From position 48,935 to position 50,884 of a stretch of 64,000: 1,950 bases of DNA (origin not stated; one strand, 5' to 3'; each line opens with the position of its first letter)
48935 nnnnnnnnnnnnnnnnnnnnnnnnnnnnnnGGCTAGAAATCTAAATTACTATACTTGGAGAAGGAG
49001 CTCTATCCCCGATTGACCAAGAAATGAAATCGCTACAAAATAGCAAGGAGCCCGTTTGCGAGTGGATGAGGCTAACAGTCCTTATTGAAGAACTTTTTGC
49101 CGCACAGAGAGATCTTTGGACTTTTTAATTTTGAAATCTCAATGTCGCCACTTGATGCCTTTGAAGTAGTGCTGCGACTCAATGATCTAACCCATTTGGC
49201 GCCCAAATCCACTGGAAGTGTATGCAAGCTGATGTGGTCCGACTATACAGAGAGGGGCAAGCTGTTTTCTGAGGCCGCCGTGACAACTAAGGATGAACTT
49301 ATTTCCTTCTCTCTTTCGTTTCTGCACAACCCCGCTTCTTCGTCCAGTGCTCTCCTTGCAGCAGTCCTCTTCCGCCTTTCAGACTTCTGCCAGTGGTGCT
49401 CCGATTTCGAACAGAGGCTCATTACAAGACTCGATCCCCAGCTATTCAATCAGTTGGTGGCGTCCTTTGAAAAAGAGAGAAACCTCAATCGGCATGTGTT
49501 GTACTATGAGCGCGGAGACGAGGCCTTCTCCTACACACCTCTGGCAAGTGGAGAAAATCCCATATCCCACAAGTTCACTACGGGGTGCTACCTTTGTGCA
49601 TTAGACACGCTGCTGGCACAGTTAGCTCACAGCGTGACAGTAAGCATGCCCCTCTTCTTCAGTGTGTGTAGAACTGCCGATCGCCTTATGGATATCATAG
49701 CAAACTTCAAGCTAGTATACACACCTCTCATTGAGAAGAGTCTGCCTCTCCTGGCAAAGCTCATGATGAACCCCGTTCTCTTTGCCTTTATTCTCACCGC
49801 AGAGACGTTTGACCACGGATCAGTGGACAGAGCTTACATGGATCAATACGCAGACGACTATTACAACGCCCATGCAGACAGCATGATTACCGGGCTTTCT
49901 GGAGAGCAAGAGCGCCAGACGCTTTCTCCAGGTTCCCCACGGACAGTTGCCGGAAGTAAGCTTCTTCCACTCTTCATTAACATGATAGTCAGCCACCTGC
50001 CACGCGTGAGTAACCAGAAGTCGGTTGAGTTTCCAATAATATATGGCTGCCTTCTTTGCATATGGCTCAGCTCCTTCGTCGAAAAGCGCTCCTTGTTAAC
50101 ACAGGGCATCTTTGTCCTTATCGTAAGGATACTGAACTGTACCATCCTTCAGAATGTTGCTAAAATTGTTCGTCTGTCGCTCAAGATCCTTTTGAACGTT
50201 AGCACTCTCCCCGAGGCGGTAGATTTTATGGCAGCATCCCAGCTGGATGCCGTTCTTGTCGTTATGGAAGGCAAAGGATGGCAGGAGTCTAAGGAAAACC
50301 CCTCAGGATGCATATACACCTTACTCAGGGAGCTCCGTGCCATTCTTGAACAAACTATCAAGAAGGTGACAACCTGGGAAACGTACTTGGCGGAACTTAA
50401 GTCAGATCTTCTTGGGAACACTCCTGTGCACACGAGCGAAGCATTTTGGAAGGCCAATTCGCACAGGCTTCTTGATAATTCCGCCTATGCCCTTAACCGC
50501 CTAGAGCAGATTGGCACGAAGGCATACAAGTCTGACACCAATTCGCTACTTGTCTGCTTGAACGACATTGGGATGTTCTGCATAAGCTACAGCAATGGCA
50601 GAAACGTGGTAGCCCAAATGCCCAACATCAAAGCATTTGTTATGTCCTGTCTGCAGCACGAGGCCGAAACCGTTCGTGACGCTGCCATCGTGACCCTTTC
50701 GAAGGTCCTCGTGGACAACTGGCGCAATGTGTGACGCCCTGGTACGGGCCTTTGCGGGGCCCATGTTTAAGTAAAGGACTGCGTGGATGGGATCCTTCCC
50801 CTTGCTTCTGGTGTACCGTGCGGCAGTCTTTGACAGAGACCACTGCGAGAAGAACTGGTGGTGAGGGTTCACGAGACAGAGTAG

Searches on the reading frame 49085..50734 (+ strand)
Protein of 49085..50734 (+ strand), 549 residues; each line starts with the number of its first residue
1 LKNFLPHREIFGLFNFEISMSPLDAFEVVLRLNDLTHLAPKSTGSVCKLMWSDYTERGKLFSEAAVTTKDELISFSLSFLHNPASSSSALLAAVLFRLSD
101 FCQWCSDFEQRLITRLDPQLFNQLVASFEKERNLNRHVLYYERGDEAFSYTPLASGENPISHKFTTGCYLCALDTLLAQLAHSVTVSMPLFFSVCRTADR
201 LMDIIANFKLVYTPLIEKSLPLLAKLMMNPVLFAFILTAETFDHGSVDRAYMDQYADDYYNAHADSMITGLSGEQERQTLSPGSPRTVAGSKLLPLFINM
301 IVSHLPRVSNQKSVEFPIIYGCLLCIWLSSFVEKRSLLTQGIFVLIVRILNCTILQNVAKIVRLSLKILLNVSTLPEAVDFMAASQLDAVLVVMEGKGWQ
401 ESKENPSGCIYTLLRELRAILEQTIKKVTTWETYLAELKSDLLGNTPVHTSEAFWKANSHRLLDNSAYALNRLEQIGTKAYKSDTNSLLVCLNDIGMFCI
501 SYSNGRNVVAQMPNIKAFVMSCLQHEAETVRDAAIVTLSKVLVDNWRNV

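Call 34: search_protein_families(library=pfam, proteins=[window:49085-50734:+], max_evalue=0.01)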
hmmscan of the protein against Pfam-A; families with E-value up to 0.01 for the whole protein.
window:49085-50734:+ (549 aa): 2 families
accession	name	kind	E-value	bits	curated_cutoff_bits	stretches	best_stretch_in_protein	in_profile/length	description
PF11698.14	V-ATPase_H_C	-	2.4e-28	99.1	27.2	1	427-546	1-117/117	V-ATPase subunit H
PF03224.20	V-ATPase_H_N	-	2.9e-07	30.7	25.7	1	296-401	195-300/314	V-ATPase subunit H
